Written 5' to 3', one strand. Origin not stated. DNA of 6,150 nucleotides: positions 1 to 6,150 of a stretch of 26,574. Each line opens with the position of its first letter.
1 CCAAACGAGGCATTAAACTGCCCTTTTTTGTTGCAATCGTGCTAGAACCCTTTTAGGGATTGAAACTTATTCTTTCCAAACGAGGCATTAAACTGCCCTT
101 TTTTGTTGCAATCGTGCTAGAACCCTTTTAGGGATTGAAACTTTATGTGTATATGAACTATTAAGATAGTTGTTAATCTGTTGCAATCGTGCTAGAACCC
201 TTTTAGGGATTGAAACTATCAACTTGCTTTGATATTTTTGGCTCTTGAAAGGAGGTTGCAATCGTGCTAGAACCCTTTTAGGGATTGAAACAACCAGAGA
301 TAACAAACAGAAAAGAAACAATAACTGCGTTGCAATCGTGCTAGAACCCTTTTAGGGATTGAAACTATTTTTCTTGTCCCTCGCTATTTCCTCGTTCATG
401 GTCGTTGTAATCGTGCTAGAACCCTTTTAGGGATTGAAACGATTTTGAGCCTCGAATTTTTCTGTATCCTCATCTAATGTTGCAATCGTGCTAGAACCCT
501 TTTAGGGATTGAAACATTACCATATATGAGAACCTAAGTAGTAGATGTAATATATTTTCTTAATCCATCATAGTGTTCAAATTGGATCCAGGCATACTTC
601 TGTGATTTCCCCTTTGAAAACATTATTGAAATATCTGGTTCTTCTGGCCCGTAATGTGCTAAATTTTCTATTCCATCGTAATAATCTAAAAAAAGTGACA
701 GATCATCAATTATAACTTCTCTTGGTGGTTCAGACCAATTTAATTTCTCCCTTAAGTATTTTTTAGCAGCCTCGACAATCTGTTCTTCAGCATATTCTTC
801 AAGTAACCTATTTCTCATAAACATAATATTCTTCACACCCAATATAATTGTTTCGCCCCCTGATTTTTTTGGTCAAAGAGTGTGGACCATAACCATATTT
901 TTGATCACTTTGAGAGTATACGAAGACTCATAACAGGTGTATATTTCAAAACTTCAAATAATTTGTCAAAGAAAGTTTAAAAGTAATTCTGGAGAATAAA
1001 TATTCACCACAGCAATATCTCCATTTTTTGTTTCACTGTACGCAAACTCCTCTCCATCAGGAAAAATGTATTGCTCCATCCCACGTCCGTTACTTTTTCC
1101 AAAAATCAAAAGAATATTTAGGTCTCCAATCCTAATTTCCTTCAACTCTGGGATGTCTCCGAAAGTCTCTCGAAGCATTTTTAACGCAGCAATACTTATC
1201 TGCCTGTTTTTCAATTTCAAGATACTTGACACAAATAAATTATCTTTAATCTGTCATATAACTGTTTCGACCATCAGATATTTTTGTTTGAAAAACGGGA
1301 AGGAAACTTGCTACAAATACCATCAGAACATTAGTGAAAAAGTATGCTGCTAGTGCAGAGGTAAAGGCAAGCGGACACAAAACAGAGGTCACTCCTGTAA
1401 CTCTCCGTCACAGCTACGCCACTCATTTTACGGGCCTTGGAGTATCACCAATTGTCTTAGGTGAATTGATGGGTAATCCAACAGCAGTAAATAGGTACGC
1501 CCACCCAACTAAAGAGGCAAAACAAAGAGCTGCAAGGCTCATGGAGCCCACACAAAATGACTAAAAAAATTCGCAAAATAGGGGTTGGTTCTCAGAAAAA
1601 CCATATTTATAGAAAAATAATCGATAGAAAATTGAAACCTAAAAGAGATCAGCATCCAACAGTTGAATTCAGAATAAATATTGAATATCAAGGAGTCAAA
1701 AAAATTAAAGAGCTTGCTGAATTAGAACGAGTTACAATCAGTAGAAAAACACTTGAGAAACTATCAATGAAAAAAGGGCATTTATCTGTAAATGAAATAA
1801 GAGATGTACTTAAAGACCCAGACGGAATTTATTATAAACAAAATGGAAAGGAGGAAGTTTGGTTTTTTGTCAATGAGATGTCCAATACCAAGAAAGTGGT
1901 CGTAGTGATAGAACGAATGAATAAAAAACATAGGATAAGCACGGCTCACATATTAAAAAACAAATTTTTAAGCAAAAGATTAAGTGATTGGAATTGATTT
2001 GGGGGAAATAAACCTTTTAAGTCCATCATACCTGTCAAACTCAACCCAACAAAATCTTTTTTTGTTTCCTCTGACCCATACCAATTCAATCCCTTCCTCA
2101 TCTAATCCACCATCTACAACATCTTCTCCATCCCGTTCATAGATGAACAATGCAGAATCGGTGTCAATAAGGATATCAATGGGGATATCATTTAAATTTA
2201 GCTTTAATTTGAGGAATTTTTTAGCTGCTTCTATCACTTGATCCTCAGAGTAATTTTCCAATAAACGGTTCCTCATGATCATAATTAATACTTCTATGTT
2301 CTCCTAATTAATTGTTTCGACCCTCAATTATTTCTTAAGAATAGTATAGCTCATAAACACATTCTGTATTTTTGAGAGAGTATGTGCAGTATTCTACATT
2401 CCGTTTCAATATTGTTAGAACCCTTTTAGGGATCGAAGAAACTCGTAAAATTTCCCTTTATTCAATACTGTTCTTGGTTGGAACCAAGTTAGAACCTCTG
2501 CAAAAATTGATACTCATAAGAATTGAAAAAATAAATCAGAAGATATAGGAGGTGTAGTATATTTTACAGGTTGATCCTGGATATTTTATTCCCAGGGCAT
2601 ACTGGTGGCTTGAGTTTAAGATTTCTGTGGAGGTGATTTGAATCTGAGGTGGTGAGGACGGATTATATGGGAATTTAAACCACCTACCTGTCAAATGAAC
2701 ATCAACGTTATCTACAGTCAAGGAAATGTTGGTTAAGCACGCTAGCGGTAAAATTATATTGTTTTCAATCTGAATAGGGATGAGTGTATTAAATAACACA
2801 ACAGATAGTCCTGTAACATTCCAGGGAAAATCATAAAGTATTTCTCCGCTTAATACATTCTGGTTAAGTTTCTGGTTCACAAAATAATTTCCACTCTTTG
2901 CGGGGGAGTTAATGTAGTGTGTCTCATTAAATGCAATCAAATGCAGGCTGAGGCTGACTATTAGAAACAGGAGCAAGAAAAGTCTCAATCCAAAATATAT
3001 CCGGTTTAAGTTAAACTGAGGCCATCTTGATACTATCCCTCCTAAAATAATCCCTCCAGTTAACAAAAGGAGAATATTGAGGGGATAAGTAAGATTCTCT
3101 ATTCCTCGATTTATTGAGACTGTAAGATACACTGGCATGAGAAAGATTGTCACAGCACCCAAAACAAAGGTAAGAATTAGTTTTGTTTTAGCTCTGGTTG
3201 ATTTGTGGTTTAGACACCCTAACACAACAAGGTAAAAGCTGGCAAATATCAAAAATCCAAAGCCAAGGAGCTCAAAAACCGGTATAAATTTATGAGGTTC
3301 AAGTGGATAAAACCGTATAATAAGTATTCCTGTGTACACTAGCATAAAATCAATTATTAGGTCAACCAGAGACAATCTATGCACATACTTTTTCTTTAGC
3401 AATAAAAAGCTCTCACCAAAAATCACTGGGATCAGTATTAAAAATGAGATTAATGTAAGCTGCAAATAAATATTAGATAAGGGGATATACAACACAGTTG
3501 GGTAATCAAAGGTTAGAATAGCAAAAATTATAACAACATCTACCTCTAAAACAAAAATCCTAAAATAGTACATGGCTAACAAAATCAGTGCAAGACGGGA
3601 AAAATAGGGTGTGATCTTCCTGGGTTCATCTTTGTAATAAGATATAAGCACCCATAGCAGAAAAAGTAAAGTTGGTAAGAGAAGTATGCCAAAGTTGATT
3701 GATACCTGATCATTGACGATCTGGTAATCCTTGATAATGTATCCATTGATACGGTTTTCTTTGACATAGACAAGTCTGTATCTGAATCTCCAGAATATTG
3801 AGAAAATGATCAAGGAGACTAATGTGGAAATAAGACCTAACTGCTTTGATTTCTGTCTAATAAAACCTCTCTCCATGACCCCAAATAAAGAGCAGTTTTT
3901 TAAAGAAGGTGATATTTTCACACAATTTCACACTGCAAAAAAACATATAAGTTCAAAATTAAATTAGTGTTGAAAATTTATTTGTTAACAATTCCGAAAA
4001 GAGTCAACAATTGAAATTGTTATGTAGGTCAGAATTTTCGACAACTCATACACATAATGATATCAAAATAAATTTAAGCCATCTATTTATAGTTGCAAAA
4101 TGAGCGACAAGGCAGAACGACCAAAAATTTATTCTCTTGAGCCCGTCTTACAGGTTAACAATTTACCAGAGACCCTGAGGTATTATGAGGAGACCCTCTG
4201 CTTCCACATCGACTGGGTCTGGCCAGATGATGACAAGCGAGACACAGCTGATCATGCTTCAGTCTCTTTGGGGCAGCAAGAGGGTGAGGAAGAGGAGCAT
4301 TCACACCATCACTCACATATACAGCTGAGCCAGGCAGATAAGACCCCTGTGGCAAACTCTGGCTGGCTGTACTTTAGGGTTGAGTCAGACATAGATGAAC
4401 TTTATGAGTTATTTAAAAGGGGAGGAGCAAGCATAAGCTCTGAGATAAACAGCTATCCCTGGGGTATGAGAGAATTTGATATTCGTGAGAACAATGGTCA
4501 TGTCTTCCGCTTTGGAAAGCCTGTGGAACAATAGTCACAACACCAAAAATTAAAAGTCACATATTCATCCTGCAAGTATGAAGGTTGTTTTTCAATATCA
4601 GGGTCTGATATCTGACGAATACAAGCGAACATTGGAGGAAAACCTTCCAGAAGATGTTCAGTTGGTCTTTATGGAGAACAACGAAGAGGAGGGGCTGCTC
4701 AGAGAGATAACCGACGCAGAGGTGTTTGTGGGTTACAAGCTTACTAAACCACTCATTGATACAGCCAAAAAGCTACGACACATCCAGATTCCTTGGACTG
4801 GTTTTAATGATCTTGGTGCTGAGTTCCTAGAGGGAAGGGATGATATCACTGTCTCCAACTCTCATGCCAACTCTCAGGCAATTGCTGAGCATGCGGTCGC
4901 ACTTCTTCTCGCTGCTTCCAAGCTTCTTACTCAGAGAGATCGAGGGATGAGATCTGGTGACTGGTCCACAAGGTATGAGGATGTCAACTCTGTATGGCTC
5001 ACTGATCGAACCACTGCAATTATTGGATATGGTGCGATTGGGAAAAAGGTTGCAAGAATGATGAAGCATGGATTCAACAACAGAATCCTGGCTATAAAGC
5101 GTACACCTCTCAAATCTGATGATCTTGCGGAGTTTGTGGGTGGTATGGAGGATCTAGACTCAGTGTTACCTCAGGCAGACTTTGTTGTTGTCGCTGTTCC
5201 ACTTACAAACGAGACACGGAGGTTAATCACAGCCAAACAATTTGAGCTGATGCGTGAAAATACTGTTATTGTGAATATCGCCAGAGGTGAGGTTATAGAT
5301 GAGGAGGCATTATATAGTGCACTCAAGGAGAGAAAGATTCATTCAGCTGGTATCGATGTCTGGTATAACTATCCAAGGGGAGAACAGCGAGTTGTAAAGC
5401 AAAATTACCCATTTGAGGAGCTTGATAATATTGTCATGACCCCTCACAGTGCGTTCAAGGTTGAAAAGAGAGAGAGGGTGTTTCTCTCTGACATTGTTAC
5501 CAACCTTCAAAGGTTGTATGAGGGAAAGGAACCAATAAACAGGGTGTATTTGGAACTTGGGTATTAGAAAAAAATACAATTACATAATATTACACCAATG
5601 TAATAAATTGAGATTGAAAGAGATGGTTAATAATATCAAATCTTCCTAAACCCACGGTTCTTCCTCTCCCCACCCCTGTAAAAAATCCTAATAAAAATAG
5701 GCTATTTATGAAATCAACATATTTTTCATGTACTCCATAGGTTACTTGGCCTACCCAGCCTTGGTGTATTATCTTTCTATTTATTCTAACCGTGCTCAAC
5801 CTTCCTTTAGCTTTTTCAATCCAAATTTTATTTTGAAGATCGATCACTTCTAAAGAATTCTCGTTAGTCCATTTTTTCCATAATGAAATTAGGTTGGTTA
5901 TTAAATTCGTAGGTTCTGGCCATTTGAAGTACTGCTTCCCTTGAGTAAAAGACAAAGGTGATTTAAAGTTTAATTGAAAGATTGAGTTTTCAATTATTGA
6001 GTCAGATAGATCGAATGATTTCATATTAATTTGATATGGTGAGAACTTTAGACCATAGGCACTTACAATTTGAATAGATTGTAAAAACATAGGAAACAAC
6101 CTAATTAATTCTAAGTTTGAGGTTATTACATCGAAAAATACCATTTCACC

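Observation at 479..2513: CRISPR array interrupted by a 1.9-kb gene island and resumed by a hidden degenerate repeat-spacer-repeat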

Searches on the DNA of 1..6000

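Call 6: search_rna_families(source=window, start=1, end=6000, threshold=evalue, max_evalue=1)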
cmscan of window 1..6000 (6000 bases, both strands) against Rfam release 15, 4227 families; matches with E-value up to 1: 0.
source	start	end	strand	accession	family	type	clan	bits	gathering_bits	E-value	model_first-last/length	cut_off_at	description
